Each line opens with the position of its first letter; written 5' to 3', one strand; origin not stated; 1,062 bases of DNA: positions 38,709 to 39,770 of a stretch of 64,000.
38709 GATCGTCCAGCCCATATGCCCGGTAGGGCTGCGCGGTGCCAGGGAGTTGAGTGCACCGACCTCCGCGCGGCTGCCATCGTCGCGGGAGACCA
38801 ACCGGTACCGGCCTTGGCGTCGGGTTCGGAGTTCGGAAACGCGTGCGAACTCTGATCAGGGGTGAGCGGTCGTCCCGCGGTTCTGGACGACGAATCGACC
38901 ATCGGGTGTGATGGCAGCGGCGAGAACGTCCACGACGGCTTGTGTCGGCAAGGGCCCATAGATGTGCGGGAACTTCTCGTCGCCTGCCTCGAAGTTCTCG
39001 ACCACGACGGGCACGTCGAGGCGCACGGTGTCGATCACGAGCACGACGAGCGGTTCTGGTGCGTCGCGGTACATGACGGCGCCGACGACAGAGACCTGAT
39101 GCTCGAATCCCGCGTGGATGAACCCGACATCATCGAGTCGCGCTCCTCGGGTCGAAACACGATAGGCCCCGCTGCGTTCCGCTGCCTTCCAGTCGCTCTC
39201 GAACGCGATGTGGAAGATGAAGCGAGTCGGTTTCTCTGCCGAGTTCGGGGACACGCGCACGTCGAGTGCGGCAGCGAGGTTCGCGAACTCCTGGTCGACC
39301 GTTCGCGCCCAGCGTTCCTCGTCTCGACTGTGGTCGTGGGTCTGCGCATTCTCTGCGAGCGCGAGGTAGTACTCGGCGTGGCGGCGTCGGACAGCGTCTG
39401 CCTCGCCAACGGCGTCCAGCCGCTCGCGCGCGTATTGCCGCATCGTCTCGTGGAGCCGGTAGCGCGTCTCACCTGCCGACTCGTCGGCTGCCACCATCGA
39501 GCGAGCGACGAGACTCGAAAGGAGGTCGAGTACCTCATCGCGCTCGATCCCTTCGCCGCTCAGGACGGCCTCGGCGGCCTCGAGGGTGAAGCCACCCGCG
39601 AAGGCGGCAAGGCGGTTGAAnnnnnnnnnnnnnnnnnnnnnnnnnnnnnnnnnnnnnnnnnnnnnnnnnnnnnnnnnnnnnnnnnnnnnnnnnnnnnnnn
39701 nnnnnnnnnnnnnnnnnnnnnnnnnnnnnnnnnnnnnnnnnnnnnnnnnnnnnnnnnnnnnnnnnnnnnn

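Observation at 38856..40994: Cyclase-STAND NTPase whose TPR sensor arm is replaced by a DUF952 domain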

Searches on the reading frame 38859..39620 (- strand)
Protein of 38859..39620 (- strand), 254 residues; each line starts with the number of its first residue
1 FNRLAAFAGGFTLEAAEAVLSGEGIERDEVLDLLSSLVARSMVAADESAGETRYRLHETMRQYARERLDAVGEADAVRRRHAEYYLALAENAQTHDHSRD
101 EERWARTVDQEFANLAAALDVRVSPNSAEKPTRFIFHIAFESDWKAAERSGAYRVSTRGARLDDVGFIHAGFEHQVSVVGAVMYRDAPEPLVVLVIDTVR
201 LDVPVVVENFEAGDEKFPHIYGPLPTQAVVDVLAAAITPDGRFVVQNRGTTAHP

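Call 6: find_homologous_proteins(query=window:38859-39620:-, max_evalue=0.001)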
Query window:38859-39620:- (254 aa): 292 proteins with E <= 0.001 among 8000 candidates; the best 120 are listed.
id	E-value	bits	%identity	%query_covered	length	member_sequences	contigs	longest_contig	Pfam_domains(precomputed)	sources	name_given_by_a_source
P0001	1.1e-105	370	84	81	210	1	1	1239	PF06108.19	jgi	jgi:uncharacterized protein (DUF952 family)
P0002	2.9e-93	330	73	81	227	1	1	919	PF06108.19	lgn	-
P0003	2.8e-51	192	71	51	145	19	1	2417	PF06108.19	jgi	jgi:uncharacterized protein (DUF952 family)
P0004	9.2e-46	174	65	47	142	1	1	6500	PF06108.19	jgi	jgi:uncharacterized protein (DUF952 family)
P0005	2.0e-45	173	71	46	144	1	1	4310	PF06108.19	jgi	jgi:uncharacterized protein (DUF952 family)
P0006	1.4e-43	167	65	50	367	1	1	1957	PF06108.19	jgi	jgi:uncharacterized protein (DUF952 family)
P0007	2.9e-43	166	66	48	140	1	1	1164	PF06108.19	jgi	jgi:uncharacterized protein (DUF952 family)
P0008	8.5e-43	164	63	50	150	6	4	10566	PF06108.19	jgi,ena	jgi:uncharacterized protein (DUF952 family)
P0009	3.3e-40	156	62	49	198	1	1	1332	PF06108.19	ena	-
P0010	6.1e-39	152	65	46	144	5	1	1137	PF06108.19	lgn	-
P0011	1.0e-38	151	65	46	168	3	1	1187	PF06108.19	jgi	jgi:uncharacterized protein (DUF952 family)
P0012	1.3e-37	147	64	44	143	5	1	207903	PF06108.19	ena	-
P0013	1.7e-36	144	64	47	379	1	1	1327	PF25872.1,PF00931.29,PF13191.13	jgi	jgi:predicted ATPase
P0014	2.1e-36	143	58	45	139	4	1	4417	PF06108.19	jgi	jgi:uncharacterized protein (DUF952 family)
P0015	2.9e-33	133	68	39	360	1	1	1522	PF06108.19,PF13606.13,PF13857.13,PF12796.14,PF00023.37,PF13637.13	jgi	jgi:uncharacterized protein (DUF952 family)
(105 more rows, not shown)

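Call 11: find_encoding_contigs(protein=P0001, flank=10000, max_places=4)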
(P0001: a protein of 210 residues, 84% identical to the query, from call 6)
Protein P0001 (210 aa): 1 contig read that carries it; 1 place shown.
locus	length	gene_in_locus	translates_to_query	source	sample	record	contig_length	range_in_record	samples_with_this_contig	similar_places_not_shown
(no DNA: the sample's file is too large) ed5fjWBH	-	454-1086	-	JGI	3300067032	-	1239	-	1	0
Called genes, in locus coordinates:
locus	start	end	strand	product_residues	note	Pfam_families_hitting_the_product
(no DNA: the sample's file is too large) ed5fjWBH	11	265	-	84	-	-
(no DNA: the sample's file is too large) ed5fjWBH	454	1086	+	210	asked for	PF06108:DUF952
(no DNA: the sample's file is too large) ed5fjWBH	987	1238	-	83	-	?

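Call 12: find_encoding_contigs(protein=P0002, flank=10000, max_places=4)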
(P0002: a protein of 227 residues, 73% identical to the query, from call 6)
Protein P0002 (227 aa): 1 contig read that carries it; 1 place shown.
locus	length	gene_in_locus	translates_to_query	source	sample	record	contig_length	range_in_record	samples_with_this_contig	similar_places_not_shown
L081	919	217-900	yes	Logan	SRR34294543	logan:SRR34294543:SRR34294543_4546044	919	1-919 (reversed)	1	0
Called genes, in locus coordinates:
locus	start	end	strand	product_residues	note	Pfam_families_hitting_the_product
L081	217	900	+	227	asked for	PF06108:DUF952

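Call 28: find_encoding_contigs(protein=P0003, flank=10000, max_places=4)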
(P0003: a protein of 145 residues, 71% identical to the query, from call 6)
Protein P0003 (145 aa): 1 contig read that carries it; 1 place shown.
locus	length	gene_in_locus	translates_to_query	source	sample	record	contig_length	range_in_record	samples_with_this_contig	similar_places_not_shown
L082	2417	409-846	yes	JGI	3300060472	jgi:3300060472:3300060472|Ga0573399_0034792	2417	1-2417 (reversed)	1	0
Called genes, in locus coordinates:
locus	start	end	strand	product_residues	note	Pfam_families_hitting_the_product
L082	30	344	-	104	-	PF00376:MerR, PF13411:MerR_1, PF09278:MerR-DNA-bind (faint)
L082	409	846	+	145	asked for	PF06108:DUF952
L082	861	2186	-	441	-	PF01833:TIG (faint), PF00960:Neocarzinostat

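Call 29: find_encoding_contigs(protein=P0008, flank=10000, max_places=4)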
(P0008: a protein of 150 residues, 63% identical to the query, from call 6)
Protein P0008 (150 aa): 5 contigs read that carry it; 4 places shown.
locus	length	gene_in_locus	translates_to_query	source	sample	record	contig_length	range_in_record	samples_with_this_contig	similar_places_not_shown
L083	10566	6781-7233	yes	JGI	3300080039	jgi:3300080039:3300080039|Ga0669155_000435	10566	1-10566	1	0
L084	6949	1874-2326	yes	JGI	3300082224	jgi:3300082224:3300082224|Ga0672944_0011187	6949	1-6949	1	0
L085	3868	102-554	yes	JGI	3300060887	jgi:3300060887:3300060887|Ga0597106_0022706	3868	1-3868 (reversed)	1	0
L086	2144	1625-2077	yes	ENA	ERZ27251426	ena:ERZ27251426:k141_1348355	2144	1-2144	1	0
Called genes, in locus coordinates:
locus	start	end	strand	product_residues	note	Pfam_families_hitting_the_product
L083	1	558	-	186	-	?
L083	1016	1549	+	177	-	PF08002:DUF1697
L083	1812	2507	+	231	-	-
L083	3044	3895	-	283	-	PF00561:Abhydrolase_1, PF12146:Hydrolase_4 (weak), PF12697:Abhydrolase_6, PF03096:Ndr (weak)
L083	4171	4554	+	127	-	PF00856:SET (weak)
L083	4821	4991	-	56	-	-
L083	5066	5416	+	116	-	-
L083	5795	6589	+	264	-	PF01835:MG2 (faint)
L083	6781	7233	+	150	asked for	PF06108:DUF952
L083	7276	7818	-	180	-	PF13302:Acetyltransf_3, PF00583:Acetyltransf_1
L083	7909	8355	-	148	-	-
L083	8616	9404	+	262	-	-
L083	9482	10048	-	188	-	PF12867:DinB_2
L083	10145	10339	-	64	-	-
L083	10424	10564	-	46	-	?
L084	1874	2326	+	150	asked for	PF06108:DUF952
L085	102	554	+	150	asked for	PF06108:DUF952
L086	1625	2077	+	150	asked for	PF06108:DUF952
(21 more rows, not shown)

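Call 30: find_encoding_contigs(protein=P0004, flank=10000, max_places=4)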
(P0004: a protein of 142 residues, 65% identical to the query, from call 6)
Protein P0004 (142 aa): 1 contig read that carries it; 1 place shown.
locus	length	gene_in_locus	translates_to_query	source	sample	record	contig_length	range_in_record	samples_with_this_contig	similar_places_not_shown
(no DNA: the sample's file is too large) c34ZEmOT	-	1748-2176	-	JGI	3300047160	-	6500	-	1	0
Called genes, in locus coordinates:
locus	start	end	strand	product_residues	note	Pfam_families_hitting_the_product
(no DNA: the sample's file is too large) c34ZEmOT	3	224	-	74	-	?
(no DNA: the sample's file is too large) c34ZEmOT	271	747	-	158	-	PF04186:FxsA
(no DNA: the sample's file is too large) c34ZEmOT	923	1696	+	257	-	PF03372:Exo_endo_phos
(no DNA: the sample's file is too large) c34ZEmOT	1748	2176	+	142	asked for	PF06108:DUF952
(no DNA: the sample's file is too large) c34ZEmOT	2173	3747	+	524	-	PF02838:Glyco_hydro_20b, PF14845:Glycohydro_20b2 (weak), PF00728:Glyco_hydro_20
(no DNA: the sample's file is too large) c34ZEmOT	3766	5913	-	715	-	PF09826:Beta_propel, PF08309:LVIVD (faint)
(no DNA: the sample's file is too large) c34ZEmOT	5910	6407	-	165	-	PF04542:Sigma70_r2 (weak), PF08281:Sigma70_r4_2, PF04545:Sigma70_r4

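Call 32: find_related_loci(query=A1, collection=metagenome_contigs, flank=10000)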
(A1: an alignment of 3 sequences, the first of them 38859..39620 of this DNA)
Query A1 (254 aa) in metagenome_contigs; peptide patterns used: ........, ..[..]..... (x = any residue, [..] = any of these).
218 stretches matched a pattern; 93 encode a relative of the query (tblastn E <= 1e-3); the best 80 are kept; 80 distinct loci.
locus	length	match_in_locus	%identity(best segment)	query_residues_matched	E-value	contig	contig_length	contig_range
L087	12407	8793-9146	42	1-119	2e-22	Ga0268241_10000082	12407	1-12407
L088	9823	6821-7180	44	1-119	4e-22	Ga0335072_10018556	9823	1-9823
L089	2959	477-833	39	1-119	4e-20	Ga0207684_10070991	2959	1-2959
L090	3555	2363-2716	41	1-119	5e-20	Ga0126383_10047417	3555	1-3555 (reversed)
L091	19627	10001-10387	38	1-130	6e-20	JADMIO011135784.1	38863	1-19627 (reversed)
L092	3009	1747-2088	41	1-115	2e-18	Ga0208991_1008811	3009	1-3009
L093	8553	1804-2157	40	1-119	3e-18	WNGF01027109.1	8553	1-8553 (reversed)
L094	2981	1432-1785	42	1-118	4e-18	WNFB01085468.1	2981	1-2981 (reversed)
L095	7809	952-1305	42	1-118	7e-18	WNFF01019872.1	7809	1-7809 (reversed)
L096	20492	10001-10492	37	1-165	6e-18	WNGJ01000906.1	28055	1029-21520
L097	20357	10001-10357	39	1-119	2e-17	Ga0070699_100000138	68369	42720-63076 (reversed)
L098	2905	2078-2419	42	1-115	3e-17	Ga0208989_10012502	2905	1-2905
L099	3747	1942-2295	39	1-119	5e-17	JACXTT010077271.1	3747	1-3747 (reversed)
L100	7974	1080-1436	40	1-119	5e-17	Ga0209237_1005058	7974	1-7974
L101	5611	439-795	40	1-119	5e-17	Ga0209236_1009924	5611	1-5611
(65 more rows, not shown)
